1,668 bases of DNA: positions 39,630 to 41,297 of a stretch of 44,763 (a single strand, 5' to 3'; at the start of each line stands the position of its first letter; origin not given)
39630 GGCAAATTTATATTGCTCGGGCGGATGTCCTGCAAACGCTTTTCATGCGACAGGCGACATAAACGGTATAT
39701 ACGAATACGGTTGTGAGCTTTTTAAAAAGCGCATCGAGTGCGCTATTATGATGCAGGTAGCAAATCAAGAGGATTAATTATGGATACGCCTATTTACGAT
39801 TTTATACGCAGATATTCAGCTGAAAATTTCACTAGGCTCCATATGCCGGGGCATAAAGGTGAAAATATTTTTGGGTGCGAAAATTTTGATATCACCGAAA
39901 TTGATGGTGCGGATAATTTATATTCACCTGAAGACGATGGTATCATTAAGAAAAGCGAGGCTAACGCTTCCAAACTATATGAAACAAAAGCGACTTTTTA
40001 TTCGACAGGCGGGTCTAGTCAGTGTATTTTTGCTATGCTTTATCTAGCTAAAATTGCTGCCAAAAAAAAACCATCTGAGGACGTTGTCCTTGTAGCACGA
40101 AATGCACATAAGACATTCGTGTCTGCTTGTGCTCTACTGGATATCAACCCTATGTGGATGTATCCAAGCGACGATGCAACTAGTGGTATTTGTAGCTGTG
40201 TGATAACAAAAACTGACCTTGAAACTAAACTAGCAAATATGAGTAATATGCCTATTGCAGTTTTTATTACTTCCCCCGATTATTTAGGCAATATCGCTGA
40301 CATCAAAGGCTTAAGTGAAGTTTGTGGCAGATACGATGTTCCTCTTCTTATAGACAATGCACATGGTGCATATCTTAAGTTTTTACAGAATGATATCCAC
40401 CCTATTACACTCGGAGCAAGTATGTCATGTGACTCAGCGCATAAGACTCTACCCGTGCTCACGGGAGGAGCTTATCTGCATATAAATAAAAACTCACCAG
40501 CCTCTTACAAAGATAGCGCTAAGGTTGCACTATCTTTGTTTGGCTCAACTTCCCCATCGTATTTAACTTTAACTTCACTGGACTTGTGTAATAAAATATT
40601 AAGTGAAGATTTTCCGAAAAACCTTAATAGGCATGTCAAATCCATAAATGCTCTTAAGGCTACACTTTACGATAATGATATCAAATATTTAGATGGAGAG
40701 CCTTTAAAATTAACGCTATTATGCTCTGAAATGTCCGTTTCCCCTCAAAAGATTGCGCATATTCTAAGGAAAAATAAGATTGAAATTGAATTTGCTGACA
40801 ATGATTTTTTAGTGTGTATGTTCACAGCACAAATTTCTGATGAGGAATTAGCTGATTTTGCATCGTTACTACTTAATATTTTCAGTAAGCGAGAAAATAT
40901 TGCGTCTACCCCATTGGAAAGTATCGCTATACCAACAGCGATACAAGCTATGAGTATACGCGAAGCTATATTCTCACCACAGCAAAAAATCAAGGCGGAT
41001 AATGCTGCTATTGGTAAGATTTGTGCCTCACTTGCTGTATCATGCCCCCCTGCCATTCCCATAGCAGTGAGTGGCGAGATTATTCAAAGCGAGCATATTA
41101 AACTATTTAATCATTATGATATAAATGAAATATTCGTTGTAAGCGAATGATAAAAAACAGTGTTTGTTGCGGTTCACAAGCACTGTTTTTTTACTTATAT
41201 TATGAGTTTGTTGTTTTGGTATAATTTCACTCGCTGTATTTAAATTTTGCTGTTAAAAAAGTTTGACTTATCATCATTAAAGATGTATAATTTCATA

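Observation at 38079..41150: Complete SCIFF ranthipeptide (RiPP) cassette missed by the ORF track: promoter, 50-aa Cys-rich precursor, attenuator, rSAM/SPASM maturase, coupled PLP decarboxylase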

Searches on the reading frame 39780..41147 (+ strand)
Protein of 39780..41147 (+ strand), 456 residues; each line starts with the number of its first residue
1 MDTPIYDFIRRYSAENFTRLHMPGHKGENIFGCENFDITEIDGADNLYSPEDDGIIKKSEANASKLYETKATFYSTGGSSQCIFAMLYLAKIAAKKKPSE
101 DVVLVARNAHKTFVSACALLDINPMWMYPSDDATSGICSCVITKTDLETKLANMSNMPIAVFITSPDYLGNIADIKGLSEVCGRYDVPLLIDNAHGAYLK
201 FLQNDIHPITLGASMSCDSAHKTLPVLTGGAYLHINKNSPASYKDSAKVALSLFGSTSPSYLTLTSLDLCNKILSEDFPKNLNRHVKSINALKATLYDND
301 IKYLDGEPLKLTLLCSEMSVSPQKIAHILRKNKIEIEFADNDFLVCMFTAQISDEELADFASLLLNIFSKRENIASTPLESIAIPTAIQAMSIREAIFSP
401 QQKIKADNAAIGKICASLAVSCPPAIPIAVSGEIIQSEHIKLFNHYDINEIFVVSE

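Call 3: search_protein_families(library=ncbifam, proteins=[window:39780-41147:+], max_evalue=0.01)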
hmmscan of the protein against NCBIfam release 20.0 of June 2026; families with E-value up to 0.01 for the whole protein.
window:39780-41147:+ (456 aa): 11 families
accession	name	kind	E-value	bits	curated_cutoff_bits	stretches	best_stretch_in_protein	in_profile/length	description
NF011928.0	PRK15399.1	subfamily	1.5e-09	36.7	968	1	96-284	231-427/713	lysine decarboxylase LdcC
TIGR03812.1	tyr_de_CO2_Arch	equivalog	9.8e-08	31.2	299.4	1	72-202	79-201/375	tyrosine decarboxylase MfnA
NF006810.0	PRK09331.1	subfamily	1.2e-06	27.6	301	1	99-223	103-223/397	Sep-tRNA:Cys-tRNA synthetase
NF011603.0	PRK15029.1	equivalog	2.9e-06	25.9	1167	1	52-284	204-449/756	arginine decarboxylase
NF011929.0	PRK15400.1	subfamily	4.3e-05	22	1056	0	57-282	198-424/714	lysine decarboxylase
TIGR03531.1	selenium_SpcS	equivalog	0.00068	18.3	224.85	1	92-234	142-285/444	O-phosphoseryl-tRNA(Sec) selenium transferase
NF052646.1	DABADecarRhbB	equivalog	0.0017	17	900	1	72-203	158-289/491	L-2,4-diaminobutyrate decarboxylase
TIGR02539.1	SepCysS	equivalog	0.0022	17.1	365.25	1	101-196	91-186/370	O-phospho-L-seryl-tRNA:Cys-tRNA synthase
TIGR01326.1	OAH_OAS_sulfhy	subfamily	0.0035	16.1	495.1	1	139-223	124-204/418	O-acetylhomoserine aminocarboxypropyltransferase/cysteine synthase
TIGR00858.1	bioF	equivalog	0.0053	15.5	426.45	0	165-196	162-191/365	8-amino-7-oxononanoate synthase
TIGR03588.1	PseC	equivalog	0.0061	15.5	423.5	1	139-198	103-161/380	UDP-4-amino-4,6-dideoxy-N-acetyl-beta-L-altrosamine transaminase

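Call 4: search_protein_families(library=pfam, proteins=[window:39780-41147:+], max_evalue=0.01)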
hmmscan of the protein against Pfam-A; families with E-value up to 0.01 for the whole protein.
window:39780-41147:+ (456 aa): 4 families
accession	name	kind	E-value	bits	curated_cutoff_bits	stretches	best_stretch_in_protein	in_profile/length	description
PF01276.26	OKR_DC_1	-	4.5e-36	124.9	27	1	3-296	1-314/417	Orn/Lys/Arg decarboxylase, major domain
PF05889.19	SepSecS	-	8.8e-07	28.4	21.1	1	90-206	91-209/389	O-phosphoseryl-tRNA(Sec) selenium transferase, SepSecS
PF00155.27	Aminotran_1_2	-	0.0064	16.2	19.7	1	67-198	55-191/361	Aminotransferase class I and II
PF03711.20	OKR_DC_1_C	-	0.0079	16.9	24.2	0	404-441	66-102/132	Orn/Lys/Arg decarboxylase, C-terminal domain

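Call 23: search_solved_structures(query=window:39780-41147:+, show_alignments=1, max_evalue=0.00001)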
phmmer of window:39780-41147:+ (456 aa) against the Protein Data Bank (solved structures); distinct sequences matched with E-value up to 0.00001: 4.
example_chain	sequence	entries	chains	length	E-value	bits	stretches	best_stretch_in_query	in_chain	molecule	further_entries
2x3l_A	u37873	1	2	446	1.3e-26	96.4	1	2-446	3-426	ORN/LYS/ARG DECARBOXYLASE FAMILY PROTEIN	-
5fkz_E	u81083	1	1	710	7.4e-08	34.5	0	96-286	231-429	LYSINE DECARBOXYLASE, CONSTITUTIVE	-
9n0o_A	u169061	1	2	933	1e-06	30.8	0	13-127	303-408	Probable amino acid decarboxylase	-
9n0n_A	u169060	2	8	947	1.1e-06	30.7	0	13-127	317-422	Probable amino acid decarboxylase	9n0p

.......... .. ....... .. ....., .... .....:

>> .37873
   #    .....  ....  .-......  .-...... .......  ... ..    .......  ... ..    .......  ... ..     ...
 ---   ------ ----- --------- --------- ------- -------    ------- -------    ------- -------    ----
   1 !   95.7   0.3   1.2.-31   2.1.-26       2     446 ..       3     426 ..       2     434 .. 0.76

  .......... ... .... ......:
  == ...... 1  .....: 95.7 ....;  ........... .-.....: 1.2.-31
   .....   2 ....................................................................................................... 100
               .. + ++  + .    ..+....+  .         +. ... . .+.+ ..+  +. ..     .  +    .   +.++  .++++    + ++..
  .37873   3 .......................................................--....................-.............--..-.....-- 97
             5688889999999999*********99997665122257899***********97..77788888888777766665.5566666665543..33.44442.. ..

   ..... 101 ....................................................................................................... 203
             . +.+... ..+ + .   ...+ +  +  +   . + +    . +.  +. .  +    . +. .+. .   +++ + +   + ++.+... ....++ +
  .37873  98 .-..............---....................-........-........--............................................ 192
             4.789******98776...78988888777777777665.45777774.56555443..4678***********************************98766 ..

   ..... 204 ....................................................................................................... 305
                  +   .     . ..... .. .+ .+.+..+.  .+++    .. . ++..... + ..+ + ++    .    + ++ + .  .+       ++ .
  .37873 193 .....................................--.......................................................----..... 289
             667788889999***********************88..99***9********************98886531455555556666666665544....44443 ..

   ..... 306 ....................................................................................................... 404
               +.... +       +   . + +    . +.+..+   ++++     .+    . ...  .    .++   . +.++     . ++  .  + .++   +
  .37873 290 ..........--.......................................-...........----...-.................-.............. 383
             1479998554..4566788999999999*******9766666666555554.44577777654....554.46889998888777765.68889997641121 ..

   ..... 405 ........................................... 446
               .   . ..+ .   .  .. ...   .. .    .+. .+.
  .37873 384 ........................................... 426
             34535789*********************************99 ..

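Call 25: find_related_loci(query=A1, collection=metagenome_contigs, flank=5000)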
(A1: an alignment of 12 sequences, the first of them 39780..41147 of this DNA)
Query A1 (456 aa) in metagenome_contigs; peptide patterns used: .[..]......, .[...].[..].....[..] (x = any residue, [..] = any of these).
600 stretches matched a pattern (row limit reached: there are more); 581 encode a relative of the query (tblastn E <= 1e-3); the best 80 are kept; 80 distinct loci.
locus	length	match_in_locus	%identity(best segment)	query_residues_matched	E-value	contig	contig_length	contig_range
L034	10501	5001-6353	49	1-455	9e-141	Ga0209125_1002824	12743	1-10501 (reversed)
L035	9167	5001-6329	49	1-454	3e-140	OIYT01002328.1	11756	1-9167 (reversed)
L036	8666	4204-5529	51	1-454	6e-140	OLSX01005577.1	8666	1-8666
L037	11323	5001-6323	49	1-456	1e-138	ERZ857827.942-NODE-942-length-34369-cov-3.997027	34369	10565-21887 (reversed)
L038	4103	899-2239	50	1-456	4e-141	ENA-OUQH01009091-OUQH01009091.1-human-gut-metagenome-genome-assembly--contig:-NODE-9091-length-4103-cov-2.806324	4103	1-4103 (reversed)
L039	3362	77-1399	49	1-454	9e-141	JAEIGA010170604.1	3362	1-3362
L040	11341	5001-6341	49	1-456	2e-134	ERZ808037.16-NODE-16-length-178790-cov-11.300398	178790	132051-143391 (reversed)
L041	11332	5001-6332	49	1-448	3e-134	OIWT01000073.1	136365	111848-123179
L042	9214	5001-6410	47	1-454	7e-133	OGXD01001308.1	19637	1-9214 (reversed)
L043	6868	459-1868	47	1-454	2e-132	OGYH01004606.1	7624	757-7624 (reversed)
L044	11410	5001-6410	47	1-454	5e-132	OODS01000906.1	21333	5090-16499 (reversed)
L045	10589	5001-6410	47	1-454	1e-131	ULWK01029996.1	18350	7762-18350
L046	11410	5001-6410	47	1-454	1e-131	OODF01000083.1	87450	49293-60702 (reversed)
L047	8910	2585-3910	47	1-454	2e-131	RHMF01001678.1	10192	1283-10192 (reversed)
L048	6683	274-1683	47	1-454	1e-131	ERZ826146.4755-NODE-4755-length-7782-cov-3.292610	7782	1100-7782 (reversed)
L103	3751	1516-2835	45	1-454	7e-131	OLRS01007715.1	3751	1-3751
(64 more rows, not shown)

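Call 34: find_homologous_proteins(query=window:39780-41147:+, max_evalue=1e-10)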
Query window:39780-41147:+ (456 aa): 8000 proteins with E <= 1e-10 among 8000 candidates; the best 120 are listed.
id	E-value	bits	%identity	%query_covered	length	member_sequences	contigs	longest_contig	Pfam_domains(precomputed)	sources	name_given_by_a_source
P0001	0.0e+0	1020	100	100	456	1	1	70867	PF05889.20,PF01276.27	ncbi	-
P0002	2.1e-170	585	59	100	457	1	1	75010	PF05889.20,PF03711.21,PF01276.27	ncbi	-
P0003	5.8e-164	564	58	100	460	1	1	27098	PF01276.27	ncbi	-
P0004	1.4e-142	493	52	100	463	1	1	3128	PF01276.27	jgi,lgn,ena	-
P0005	1.7e-140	486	50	100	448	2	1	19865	PF01276.27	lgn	-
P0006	2.1e-140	486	52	100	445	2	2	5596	PF00155.28,PF05889.20,PF01276.27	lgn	-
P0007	9.0e-140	484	51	100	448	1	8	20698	PF03711.21,PF01276.27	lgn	-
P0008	1.4e-139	483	51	100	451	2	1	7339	PF01276.27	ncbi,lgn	ncbi:MAG: hypothetical protein ACK5I7_07935 [Anaerotignum sp.]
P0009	1.4e-139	483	53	100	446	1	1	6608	PF00266.26,PF01276.27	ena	-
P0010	1.5e-139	483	52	100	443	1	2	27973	PF03711.21,PF01276.27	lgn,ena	-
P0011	4.0e-139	482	53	100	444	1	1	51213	PF01276.27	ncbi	-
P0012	6.4e-139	481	53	100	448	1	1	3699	PF01276.27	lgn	-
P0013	8.5e-139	481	53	100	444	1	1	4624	PF05889.20,PF03711.21,PF01276.27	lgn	-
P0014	1.1e-138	481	51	100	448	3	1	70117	PF01276.27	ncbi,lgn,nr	ncbi:MAG: amino acid decarboxylase [Clostridia bacterium]|nr:amino acid decarboxylase [Clostridia ba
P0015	2.0e-138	480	53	100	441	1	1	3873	PF05889.20,PF03711.21,PF01276.27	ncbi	-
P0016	9.7e-138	477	53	100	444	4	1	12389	PF03711.21,PF01276.27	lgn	-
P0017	1.8e-137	477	53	100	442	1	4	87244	PF05889.20,PF01276.27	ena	-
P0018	1.8e-137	477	51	100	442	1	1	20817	PF05889.20,PF03711.21,PF01276.27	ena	-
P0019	1.8e-137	476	50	100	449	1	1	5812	PF05889.20,PF01276.27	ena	-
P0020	3.0e-137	476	52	100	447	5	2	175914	PF01276.27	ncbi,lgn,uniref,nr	ncbi:amino acid decarboxylase [Anaerotignum sp.]|uniref:amino acid decarboxylase n=1 Tax=Anaerotignu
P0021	7.5e-137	474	51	100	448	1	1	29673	PF01276.27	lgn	-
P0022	8.3e-137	474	53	100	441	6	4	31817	PF03711.21,PF01276.27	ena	-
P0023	1.3e-136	474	51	100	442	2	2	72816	PF05889.20,PF03711.21,PF01276.27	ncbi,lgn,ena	-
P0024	2.3e-136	473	51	100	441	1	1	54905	PF05889.20,PF01276.27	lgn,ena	-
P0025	3.2e-136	472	51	100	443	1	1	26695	PF05889.20,PF03711.21,PF01276.27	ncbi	-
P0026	3.3e-136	472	52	100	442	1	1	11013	PF01276.27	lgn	-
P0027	4.1e-136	472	50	100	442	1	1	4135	PF05889.20,PF03711.21,PF01276.27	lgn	-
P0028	4.5e-136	472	51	100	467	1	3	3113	PF05889.20,PF01276.27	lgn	-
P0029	5.1e-136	472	51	100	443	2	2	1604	PF05889.20,PF03711.21,PF01276.27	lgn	-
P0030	5.3e-136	472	51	100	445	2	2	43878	PF03711.21,PF01276.27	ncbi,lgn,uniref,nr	ncbi:amino acid decarboxylase [Anaerotignum sp.]|uniref:amino acid decarboxylase n=1 Tax=Anaerotignu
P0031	5.4e-136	472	51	100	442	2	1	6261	PF05889.20,PF03711.21,PF01276.27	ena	-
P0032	5.9e-136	472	51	100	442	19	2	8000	PF05889.20,PF03711.21,PF01276.27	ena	-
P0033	6.1e-136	471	51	100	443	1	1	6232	PF05889.20,PF03711.21,PF01276.27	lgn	-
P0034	6.5e-136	471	50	100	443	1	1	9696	PF03711.21,PF01276.27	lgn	-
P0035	6.8e-136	471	51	100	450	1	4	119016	PF05889.20,PF03711.21,PF01276.27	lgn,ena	-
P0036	9.3e-136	471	51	100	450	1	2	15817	PF05889.20,PF03711.21,PF01276.27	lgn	-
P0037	9.7e-136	471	52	100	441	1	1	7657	PF05889.20,PF03711.21,PF01276.27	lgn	-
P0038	9.8e-136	471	52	100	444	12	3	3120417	PF03711.21,PF01276.27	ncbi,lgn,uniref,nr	ncbi:amino acid decarboxylase [Anaerotignum propionicum]|uniref:Arginine decarboxylase n=1 Tax=Anaer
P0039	1.0e-135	471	52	100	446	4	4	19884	PF03711.21,PF01276.27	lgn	-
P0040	1.1e-135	471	52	100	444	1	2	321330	PF01276.27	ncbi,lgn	-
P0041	1.3e-135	470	50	100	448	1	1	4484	PF01276.27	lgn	-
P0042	1.5e-135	470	52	100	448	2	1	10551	PF00266.26,PF01276.27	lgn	-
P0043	1.6e-135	470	52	100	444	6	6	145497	PF01276.27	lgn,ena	-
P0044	1.6e-135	470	50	100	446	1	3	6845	PF05889.20,PF03711.21,PF01276.27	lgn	-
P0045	2.0e-135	470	50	100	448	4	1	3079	PF05889.20,PF03711.21,PF01276.27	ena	-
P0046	2.4e-135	470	51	100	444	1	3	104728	PF03711.21,PF01276.27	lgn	-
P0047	2.6e-135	469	51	100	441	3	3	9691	PF03711.21,PF01276.27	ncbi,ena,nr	ncbi:MAG: PLP-dependent transferase [Clostridia bacterium]|nr:PLP-dependent transferase [Clostridia 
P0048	2.7e-135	469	52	100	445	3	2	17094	PF01276.27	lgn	-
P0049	3.2e-135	469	52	100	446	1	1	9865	PF00266.26,PF01053.27,PF01276.27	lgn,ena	-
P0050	3.3e-135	469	50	100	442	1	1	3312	PF05889.20,PF03711.21,PF01276.27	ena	-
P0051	3.6e-135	469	50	100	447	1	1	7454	PF01276.27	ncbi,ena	-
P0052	3.6e-135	469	50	100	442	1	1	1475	PF05889.20,PF01053.27,PF01276.27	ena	-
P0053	3.7e-135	469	51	100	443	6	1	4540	PF05889.20,PF00266.26,PF03711.21,PF01276.27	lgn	-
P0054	4.1e-135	469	51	100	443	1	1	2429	PF05889.20,PF03711.21,PF01276.27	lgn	-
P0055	4.2e-135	469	51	100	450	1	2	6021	PF00266.26,PF01276.27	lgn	-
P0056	4.4e-135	469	51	100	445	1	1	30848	PF01276.27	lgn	-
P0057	6.5e-135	468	50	100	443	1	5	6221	PF05889.20,PF00266.26,PF03711.21,PF01053.27,PF01276.27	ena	-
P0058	6.6e-135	468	50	100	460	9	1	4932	PF05889.20,PF01053.27,PF01276.27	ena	-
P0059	6.6e-135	468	50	100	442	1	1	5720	PF05889.20,PF00266.26,PF01276.27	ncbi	-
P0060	7.1e-135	468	50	100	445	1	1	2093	PF01276.27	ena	-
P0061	7.2e-135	468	49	100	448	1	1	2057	PF05889.20,PF03711.21,PF01276.27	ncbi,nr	ncbi:MAG: amino acid decarboxylase [Anaerotignum sp.]|nr:amino acid decarboxylase [Anaerotignum sp.]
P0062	7.5e-135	468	50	100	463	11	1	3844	PF03711.21,PF01276.27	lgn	-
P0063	8.7e-135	468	51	100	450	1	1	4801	PF05889.20,PF03711.21,PF01276.27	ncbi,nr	ncbi:MAG: amino acid decarboxylase [Anaerotignum sp.]|nr:amino acid decarboxylase [Anaerotignum sp.]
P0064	9.3e-135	468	50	100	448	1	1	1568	PF05889.20,PF03711.21,PF01276.27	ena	-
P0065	9.3e-135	468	50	100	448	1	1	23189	PF05889.20,PF03711.21,PF01276.27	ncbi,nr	ncbi:MAG: amino acid decarboxylase [Anaerotignum sp.]|nr:amino acid decarboxylase [Anaerotignum sp.]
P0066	9.4e-135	468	50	100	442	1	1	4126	PF05889.20,PF01276.27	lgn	-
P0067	9.4e-135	468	52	100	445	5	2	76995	PF01276.27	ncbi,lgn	ncbi:Arginine decarboxylase [anaerobic digester metagenome]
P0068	9.9e-135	467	51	100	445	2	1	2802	PF05889.20,PF03711.21,PF01276.27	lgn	-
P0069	1.1e-134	467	50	100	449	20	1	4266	PF03711.21,PF01276.27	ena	-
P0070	1.1e-134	467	50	100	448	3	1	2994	PF05889.20,PF01276.27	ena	-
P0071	1.1e-134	467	49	100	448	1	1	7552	PF01276.27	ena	-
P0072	1.2e-134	467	51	100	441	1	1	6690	PF00155.28,PF03711.21,PF01053.27,PF01276.27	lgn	-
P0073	1.3e-134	467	51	100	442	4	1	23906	PF03711.21,PF01276.27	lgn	-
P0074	1.3e-134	467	50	100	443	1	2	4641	PF05889.20,PF03711.21,PF01276.27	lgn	-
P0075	1.5e-134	467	50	100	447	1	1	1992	PF01276.27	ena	-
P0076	1.5e-134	467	50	100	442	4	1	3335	PF05889.20,PF00266.26,PF03711.21,PF01053.27,PF01276.27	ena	-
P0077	1.5e-134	467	52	100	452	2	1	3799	PF01276.27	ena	-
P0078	1.5e-134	467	51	100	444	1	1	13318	PF05889.20,PF03711.21,PF01053.27,PF01276.27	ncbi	-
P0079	1.6e-134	467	51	100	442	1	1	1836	PF05889.20,PF00266.26,PF01276.27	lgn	-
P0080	1.6e-134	467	50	100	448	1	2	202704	PF01053.27,PF01276.27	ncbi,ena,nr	ncbi:MAG: PLP-dependent transferase [Eubacteriaceae bacterium]|nr:PLP-dependent transferase [Eubacte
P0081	1.7e-134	467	50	100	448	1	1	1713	PF05889.20,PF03711.21,PF01276.27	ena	-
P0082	1.8e-134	467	50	100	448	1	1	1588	PF05889.20,PF03711.21,PF01276.27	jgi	-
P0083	1.9e-134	467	50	100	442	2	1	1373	PF05889.20,PF00266.26,PF03711.21,PF01276.27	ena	-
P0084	2.1e-134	466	52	100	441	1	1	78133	PF05889.20,PF03711.21,PF01276.27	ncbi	-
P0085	2.4e-134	466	50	100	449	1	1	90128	PF05889.20,PF01276.27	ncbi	ncbi:hypothetical protein [Anaerotignum sp.]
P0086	2.7e-134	466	50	100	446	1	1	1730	PF01276.27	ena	-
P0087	2.9e-134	466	49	100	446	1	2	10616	PF01276.27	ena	-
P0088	3.0e-134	466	50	100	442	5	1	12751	PF05889.20,PF03711.21,PF01276.27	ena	-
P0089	3.1e-134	466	51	100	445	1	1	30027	PF05889.20,PF03711.21,PF01053.27,PF01276.27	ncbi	-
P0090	3.2e-134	466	49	100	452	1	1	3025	PF05889.20,PF03711.21,PF01053.27,PF01276.27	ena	-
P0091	3.3e-134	466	50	100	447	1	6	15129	PF01276.27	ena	-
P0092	3.8e-134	466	50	100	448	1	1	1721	PF05889.20,PF03711.21,PF01276.27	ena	-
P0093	4.3e-134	465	50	100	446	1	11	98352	PF01276.27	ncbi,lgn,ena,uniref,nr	ncbi:amino acid decarboxylase [uncultured Oscillibacter sp.]|uniref:amino acid decarboxylase n=1 Tax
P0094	4.6e-134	465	50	100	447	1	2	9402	PF01276.27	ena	-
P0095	4.6e-134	465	51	100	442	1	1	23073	PF05889.20,PF00266.26,PF03711.21,PF01276.27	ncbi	-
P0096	5.6e-134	465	49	100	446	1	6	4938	PF01276.27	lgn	-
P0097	6.0e-134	465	50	100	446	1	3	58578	PF01276.27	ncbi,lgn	-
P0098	6.0e-134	465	51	100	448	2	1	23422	PF05889.20,PF01276.27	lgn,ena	-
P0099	6.3e-134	465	50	100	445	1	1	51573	PF05889.20,PF01053.27,PF01276.27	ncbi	-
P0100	6.3e-134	465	50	100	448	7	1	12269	PF00155.28,PF05889.20,PF01053.27,PF01276.27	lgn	-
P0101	6.4e-134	465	50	100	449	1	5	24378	PF01276.27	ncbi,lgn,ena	-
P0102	6.4e-134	465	50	100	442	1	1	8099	PF05889.20,PF01276.27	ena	-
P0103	6.5e-134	465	51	100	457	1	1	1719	PF03711.21,PF01053.27,PF01276.27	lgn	-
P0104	6.7e-134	465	50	100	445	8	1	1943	PF01053.27,PF01276.27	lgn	-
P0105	6.9e-134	465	51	100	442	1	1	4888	PF05889.20,PF01276.27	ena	-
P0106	6.9e-134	465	52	100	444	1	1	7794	PF03711.21,PF01276.27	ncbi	-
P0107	7.1e-134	465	51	100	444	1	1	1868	PF03711.21,PF01276.27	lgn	-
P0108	7.3e-134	465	50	100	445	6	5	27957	PF00155.28,PF05889.20,PF00266.26,PF03711.21,PF01053.27,PF01276.27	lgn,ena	-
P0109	7.5e-134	465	49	100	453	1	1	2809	PF03711.21,PF01276.27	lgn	-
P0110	7.9e-134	465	52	100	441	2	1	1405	PF05889.20,PF01276.27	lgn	-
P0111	8.7e-134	464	50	100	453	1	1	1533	PF03711.21,PF01053.27,PF01276.27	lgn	-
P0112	8.9e-134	464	49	100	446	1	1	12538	PF01276.27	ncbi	-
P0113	8.9e-134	464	50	100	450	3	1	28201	PF03711.21,PF01053.27,PF01276.27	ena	-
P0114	9.1e-134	464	49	100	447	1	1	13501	PF01276.27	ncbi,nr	nr:amino acid decarboxylase [uncultured Oscillibacter sp.]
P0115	9.6e-134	464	50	100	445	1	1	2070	PF01276.27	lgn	-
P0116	1.0e-133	464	50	100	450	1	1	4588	PF05889.20,PF01276.27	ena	-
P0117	1.0e-133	464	51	100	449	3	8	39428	PF01276.27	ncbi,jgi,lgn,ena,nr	ncbi:MAG: amino acid decarboxylase [Clostridia bacterium]|jgi:arginine decarboxylase|nr:amino acid d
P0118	1.1e-133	464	49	100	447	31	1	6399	PF01276.27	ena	-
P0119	1.1e-133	464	51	100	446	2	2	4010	PF05889.20,PF01276.27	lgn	-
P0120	1.1e-133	464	50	100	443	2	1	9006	PF00266.26,PF03711.21,PF01053.27,PF01276.27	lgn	-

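Call 36: find_encoding_contigs(protein=P0001, flank=3000, max_places=2)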
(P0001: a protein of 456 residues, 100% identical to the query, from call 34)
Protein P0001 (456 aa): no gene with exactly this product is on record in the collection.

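Call 37: find_encoding_contigs(protein=P0038, flank=6000, max_places=2)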
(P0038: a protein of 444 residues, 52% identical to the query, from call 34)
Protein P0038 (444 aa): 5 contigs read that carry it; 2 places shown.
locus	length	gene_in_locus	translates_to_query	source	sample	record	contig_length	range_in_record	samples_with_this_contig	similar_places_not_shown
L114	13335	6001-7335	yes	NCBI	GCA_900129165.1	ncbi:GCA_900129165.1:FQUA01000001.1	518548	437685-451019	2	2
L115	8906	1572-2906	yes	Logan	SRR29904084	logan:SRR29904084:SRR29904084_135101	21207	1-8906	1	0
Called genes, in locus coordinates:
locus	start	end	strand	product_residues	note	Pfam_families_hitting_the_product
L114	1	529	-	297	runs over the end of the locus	PF04069:OpuAC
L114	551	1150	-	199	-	PF00528:BPD_transp_1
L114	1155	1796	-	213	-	PF00528:BPD_transp_1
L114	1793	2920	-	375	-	PF00005:ABC_tran, PF13304:AAA_21 (faint), PF00571:CBS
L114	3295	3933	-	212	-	PF00392:GntR, PF02080:TrkA_C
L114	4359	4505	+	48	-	PF13165:SCIFF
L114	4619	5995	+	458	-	PF13353:Fer4_12, PF04055:Radical_SAM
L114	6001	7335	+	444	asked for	PF01276:OKR_DC_1, PF03711:OKR_DC_1_C (weak)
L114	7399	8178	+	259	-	PF01925:TauE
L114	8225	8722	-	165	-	PF13302:Acetyltransf_3, PF00583:Acetyltransf_1, PF13420:Acetyltransf_4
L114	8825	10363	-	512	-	PF00004:AAA, PF07728:AAA_5 (weak)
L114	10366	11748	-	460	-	PF13203:DUF2201_N, PF09967:DUF2201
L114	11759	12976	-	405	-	PF13306:LRR_5, PF13855:LRR_8 (faint)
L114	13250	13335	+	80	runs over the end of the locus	-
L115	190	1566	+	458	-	PF13353:Fer4_12, PF04055:Radical_SAM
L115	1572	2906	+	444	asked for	PF01276:OKR_DC_1, PF03711:OKR_DC_1_C (weak)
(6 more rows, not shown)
